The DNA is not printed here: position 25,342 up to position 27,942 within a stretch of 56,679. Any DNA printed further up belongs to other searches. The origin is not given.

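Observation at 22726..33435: Eight-gene operon with two different AAA+ ATPases, a coiled-coil/vWA(MIDAS) protein and five unknown proteins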

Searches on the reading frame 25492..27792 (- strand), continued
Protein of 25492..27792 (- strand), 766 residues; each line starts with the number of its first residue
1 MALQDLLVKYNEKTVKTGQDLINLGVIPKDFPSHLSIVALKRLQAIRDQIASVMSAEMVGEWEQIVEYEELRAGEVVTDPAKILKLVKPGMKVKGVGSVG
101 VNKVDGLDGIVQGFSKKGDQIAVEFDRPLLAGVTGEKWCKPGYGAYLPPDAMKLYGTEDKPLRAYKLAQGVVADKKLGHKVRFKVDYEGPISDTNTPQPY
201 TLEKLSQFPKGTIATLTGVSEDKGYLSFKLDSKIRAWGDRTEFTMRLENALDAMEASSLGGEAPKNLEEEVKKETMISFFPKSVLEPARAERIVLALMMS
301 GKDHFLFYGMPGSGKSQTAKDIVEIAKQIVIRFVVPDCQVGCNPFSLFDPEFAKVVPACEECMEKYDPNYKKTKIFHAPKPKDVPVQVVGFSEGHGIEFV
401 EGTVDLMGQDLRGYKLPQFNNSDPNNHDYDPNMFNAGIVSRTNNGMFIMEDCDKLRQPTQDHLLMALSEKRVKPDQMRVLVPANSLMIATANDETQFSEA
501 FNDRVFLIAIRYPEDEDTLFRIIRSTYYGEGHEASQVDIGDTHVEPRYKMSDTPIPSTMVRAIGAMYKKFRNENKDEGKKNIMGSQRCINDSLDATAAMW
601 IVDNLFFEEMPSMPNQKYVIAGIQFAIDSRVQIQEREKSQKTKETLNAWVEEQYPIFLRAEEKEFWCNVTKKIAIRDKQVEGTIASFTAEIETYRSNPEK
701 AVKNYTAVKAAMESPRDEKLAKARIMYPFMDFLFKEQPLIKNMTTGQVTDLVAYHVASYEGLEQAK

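Call 34: search_solved_structures(query=A1, max_evalue=0.1)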
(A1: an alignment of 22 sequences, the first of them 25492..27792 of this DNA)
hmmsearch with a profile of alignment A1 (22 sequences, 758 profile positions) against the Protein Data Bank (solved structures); distinct sequences matched with E-value up to 0.1: 84 (the best 60 are shown).
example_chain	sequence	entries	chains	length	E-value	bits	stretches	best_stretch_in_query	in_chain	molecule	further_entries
1g8p_A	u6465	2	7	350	7.3e-10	40.9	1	423-520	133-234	MAGNESIUM-CHELATASE 38 KDA SUBUNIT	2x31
8osf_A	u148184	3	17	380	1.5e-06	30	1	423-499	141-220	Magnesium-chelatase subunit ChlI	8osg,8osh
6l8d_A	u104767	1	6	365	2e-06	29.6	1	423-517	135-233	Magnesium-chelatase subunit ChlI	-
7ksl_C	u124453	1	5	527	0.00032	22.3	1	291-326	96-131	Lon protease homolog, mitochondrial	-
7ksm_A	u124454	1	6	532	0.00033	22.2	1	291-326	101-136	Lon protease homolog, mitochondrial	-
7krz_A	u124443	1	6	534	0.00033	22.2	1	291-326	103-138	Lon protease homolog, mitochondrial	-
22ib_A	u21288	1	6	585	0.00035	22.2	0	291-326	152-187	Lon protease homolog, mitochondrial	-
9m4n_A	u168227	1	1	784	0.00036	22.1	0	291-313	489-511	Cell division control protein 48 homolog A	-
9m3v_A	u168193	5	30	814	0.0004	22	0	291-313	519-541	Cell division control protein 48 homolog A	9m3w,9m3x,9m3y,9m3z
7wub_C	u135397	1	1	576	0.00067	21.2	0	291-313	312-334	Transitional endoplasmic reticulum ATPase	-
7wub_D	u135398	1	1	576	0.00067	21.2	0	291-313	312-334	Transitional endoplasmic reticulum ATPase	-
6mck_A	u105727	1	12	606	0.00076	21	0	291-313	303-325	Transitional endoplasmic reticulum ATPase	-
3k1j_A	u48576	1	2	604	0.001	20.6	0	426-462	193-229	ATP-dependent protease Lon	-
5v8f_7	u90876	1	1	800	0.0012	20.4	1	426-646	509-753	DNA replication licensing factor MCM7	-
7rlj_A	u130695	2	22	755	0.0013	20.3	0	291-313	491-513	Transitional endoplasmic reticulum ATPase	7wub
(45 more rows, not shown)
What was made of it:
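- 25492..27792 (-): g5: 766-aa BchI/ChlI-like (MoxR-related) AAA+ ATPase with an approximately 285-aa N-terminal region, an invariant CxxxC...CxxC insert and a C-terminal helical extension (block B). Profile vs PDB: BchI 7e-10, ChlI about 1e-6 (call 34).
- Closest known: Mg-chelatase motor BchI/ChlI with BchD/ChlD. Same: g5's AAA+ core is most similar to BchI/ChlI among solved structures (7e-10, call 34).
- g5's closest solved relatives are the Mg-chelatase motor subunits BchI and ChlI (call 34).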

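Call 50: search_protein_families(library=pfam, proteins=[L001:14565-15572:+, L001:15574-16068:+, L001:16070-16567:+, L001:16567-17136:+, L005:2027-2923:-, L005:927-2027:-, L005:209-823:-], max_evalue=0.01)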
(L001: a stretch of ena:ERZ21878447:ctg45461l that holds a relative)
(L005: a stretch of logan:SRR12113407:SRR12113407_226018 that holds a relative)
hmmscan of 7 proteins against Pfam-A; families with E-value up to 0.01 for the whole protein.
L001:14565-15572:+ (335 aa): 0 families

L001:15574-16068:+ (164 aa): 0 families

L001:16070-16567:+ (165 aa): 0 families

L001:16567-17136:+ (189 aa): 0 families

L005:2027-2923:- (298 aa): 0 families

L005:927-2027:- (366 aa): 0 families

L005:209-823:- (204 aa): 0 families

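Call 86: search_dna_similar(query=window:25492-27792:-, collection=phages, mode=protein, max_evalue=0.001, max_rows=15)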
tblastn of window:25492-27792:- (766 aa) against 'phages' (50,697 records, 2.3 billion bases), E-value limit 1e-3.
No match.

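Call 98: list_cluster_members(proteins=[P0004, P0010, P0012, P0019, P0021, P0024, P0028, P0029, P0030, P0047])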
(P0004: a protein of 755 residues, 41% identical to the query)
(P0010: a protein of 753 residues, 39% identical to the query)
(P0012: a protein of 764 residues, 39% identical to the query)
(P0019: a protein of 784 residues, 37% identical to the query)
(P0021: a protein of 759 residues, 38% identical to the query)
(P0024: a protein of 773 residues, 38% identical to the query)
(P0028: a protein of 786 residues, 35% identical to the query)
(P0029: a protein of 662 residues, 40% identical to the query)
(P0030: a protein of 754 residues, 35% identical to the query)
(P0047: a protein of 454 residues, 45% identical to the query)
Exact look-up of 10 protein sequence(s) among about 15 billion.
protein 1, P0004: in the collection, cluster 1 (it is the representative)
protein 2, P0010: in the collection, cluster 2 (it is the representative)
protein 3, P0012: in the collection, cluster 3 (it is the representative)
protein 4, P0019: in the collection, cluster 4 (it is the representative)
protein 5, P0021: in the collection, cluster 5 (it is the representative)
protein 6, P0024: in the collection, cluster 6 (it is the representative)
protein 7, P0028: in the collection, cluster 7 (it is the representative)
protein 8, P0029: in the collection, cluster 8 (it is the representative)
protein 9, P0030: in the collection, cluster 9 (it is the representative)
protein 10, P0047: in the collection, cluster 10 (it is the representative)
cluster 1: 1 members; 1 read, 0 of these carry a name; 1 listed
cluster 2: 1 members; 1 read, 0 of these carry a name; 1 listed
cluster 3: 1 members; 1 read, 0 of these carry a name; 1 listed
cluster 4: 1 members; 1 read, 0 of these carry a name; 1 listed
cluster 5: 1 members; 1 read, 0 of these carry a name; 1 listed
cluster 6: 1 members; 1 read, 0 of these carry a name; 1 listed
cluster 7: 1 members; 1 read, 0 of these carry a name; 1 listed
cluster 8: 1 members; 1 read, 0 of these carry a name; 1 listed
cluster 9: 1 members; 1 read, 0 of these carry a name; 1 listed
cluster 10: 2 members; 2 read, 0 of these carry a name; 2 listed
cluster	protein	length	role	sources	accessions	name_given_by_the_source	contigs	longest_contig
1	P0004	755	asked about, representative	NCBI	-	-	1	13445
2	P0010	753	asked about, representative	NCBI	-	-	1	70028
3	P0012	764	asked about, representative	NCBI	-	-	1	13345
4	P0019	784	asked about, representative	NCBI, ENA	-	-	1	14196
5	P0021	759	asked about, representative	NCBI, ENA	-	-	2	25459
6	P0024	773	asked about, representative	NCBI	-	-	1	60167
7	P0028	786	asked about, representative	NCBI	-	-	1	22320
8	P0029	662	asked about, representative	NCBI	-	-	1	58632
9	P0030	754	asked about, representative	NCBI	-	-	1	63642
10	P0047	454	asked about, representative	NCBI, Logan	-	-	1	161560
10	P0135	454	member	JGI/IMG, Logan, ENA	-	-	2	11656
